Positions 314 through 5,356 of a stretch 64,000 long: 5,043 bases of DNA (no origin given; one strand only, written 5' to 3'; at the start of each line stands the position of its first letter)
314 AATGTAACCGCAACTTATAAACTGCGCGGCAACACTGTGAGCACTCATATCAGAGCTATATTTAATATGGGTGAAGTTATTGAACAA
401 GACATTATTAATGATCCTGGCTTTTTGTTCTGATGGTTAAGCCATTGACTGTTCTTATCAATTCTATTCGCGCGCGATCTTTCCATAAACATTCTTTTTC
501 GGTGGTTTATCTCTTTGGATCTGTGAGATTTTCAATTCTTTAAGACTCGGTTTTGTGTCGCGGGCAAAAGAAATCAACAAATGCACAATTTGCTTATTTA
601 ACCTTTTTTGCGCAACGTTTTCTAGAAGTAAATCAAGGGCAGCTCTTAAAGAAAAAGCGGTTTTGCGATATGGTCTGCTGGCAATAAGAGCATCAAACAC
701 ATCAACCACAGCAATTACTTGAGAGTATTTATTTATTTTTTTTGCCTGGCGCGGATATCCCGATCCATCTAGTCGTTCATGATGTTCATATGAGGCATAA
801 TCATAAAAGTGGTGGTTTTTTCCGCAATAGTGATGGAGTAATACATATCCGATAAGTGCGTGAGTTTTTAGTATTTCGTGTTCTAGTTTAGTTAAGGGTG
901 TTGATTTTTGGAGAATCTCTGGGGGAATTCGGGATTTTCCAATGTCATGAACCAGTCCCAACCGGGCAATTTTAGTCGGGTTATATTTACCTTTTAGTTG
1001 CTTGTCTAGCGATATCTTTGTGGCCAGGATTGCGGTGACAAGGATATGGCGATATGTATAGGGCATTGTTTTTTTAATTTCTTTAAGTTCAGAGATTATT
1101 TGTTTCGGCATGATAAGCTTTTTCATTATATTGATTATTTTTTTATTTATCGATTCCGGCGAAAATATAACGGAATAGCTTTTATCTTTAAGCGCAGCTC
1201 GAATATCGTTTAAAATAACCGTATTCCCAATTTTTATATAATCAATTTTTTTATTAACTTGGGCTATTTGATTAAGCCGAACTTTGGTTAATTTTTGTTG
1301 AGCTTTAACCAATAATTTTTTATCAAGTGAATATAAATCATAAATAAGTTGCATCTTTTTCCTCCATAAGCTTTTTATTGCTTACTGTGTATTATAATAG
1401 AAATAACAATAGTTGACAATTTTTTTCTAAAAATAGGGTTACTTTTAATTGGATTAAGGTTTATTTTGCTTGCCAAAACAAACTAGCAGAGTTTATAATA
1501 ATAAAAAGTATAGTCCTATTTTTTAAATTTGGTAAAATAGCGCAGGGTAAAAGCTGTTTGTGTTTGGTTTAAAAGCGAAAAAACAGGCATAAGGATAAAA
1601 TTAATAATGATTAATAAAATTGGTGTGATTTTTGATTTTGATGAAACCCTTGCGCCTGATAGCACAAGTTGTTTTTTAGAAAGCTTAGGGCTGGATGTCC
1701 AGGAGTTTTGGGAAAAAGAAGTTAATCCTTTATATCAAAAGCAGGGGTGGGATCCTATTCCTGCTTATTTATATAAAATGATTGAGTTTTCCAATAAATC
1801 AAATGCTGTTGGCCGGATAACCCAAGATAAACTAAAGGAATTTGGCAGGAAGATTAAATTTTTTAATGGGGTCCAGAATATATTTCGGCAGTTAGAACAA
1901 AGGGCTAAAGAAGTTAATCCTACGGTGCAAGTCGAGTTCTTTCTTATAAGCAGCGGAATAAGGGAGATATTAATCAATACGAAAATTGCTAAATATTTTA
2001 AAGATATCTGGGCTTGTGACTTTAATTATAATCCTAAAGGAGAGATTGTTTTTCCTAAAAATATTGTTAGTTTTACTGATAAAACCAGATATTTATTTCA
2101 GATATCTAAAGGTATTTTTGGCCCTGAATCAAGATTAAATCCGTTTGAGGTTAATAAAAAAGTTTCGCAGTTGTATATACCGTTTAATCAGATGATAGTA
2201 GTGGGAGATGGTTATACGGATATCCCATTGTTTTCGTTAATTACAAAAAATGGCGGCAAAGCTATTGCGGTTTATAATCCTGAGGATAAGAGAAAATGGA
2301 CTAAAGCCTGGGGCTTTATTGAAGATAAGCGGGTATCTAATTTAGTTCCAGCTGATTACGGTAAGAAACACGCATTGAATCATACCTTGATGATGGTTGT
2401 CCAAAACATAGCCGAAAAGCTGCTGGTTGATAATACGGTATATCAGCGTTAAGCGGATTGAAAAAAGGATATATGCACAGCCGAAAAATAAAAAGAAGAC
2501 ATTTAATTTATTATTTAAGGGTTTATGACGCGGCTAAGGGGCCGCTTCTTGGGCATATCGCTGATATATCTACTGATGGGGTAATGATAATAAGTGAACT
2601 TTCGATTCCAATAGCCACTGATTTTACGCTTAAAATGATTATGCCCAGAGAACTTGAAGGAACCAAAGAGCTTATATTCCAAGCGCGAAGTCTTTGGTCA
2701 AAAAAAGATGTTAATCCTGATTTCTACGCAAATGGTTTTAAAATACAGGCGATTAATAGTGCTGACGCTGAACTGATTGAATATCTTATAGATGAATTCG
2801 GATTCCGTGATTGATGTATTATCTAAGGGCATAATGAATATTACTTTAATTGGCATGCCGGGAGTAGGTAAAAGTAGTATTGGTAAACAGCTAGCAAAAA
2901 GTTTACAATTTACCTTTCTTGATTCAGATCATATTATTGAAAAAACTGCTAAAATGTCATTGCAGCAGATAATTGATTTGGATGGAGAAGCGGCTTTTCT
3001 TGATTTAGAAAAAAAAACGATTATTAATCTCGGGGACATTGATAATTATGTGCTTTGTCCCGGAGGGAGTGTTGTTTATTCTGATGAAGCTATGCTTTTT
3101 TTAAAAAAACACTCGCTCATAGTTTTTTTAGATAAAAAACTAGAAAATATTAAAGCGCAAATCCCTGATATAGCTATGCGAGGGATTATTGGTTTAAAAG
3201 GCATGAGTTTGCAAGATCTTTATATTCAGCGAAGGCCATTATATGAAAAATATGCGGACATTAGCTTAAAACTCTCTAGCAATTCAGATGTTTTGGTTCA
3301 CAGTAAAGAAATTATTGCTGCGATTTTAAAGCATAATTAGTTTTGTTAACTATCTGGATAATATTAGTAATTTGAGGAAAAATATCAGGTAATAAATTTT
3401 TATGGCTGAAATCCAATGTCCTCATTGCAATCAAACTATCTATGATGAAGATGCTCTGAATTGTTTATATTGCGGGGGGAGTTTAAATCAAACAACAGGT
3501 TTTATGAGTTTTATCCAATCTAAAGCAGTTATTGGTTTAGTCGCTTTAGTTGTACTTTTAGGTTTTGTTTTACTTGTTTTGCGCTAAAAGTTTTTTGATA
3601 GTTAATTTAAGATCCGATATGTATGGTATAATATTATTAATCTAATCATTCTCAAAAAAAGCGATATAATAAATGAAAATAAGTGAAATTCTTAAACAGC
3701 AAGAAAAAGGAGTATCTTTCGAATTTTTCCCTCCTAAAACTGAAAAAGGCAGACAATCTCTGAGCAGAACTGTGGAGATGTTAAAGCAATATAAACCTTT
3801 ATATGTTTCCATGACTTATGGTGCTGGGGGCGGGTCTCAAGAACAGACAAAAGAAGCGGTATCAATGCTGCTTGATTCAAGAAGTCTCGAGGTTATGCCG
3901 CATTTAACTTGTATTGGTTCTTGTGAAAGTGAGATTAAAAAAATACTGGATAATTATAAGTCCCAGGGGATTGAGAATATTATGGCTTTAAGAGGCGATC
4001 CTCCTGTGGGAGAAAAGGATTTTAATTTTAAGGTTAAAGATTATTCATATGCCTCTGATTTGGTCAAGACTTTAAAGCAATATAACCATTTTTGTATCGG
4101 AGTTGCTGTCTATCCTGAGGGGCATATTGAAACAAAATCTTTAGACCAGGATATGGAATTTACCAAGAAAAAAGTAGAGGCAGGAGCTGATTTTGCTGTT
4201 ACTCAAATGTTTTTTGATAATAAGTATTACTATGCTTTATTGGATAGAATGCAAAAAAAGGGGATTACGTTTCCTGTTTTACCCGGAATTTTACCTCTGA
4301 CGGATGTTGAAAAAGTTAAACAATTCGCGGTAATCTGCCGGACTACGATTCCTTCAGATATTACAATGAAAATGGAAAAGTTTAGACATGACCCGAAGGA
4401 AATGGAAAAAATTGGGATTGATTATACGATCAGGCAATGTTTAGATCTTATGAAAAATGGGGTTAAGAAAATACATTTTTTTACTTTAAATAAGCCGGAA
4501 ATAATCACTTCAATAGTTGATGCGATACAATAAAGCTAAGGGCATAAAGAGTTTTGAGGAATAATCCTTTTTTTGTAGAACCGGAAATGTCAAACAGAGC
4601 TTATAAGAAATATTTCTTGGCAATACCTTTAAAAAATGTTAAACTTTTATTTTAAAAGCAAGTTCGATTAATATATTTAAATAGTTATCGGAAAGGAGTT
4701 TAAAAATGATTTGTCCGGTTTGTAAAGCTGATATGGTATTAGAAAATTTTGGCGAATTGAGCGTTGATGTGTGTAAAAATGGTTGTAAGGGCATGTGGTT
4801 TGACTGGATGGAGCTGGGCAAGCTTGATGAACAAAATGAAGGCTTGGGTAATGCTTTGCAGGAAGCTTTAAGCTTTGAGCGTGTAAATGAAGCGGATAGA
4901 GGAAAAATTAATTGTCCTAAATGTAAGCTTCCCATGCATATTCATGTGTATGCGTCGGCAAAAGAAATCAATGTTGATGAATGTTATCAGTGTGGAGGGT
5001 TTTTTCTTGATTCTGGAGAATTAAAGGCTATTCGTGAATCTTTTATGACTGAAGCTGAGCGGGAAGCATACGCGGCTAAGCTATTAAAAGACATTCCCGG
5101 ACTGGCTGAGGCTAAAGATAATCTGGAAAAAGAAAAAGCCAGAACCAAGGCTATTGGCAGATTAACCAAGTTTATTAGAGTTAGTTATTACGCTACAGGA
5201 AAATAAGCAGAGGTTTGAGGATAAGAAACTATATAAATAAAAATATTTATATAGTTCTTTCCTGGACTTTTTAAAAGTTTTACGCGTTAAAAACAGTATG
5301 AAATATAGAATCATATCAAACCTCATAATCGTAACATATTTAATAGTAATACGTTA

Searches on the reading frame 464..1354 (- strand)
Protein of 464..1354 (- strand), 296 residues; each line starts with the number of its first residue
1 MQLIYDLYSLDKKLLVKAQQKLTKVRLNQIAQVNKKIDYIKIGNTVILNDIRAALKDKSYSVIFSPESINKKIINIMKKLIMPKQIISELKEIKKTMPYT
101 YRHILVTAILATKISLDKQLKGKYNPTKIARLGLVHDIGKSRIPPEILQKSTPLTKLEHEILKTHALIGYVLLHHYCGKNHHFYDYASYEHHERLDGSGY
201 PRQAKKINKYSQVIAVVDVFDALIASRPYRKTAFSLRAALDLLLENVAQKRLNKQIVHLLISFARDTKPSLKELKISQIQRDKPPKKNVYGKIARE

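Call 58: search_protein_families(library=pfam, proteins=[window:464-1354:-], max_evalue=0.0001)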
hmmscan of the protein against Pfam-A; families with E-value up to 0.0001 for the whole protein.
window:464-1354:- (296 aa): 2 families
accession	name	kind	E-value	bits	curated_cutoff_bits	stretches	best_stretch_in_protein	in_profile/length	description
PF13487.12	HD_5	-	4.4e-18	66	27.2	1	120-251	34-165/170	HD domain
PF01966.28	HD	-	1.9e-12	47.9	22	1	100-222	1-115/116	HD domain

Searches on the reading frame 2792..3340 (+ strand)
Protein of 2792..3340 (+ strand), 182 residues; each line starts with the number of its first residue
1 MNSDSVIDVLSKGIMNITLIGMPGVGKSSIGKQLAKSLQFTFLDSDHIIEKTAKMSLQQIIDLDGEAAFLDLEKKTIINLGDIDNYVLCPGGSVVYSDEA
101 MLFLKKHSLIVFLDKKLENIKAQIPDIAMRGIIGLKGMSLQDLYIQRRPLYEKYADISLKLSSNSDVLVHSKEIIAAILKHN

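Call 58: search_protein_families(library=pfam, proteins=[window:2792-3340:+], max_evalue=0.0001)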
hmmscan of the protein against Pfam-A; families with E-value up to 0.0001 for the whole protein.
window:2792-3340:+ (182 aa): 4 families
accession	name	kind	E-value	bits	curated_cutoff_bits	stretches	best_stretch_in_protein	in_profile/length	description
PF01202.28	SKI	-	1.3e-31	110.3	22.1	1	23-173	1-149/159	Shikimate kinase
PF02224.24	Cytidylate_kin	-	8.3e-07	29.4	26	1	17-81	1-65/211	Cytidylate kinase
PF13671.12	AAA_33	-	6.5e-05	23.7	27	1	17-57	2-42/143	AAA domain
PF13238.12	AAA_18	-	7.1e-05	23.7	29.4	0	17-49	1-28/128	AAA domain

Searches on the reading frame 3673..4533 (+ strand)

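Call 58: search_protein_families(library=pfam, proteins=[window:3673-4533:+], max_evalue=0.0001)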
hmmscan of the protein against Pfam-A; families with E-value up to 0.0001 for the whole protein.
window:3673-4533:+ (286 aa): 1 family
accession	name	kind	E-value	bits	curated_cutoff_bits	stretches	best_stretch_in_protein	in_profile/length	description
PF02219.23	MTHFR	-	5.5e-95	318.4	24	1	2-285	1-286/287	Methylenetetrahydrofolate reductase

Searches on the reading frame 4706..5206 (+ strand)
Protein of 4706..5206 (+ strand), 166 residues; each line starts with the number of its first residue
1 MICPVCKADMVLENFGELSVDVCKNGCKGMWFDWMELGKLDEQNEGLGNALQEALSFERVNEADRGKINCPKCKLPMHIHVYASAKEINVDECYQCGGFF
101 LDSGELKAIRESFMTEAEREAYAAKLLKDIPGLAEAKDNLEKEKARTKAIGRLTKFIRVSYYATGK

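Call 58: search_protein_families(library=pfam, proteins=[window:4706-5206:+], max_evalue=0.0001)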
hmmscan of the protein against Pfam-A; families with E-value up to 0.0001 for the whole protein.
window:4706-5206:+ (166 aa): 1 family
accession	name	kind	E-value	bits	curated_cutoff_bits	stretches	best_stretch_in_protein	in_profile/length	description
PF13453.11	Zn_ribbon_TFIIB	-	1.3e-19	69.7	22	2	69-109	1-38/41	Transcription factor zinc-finger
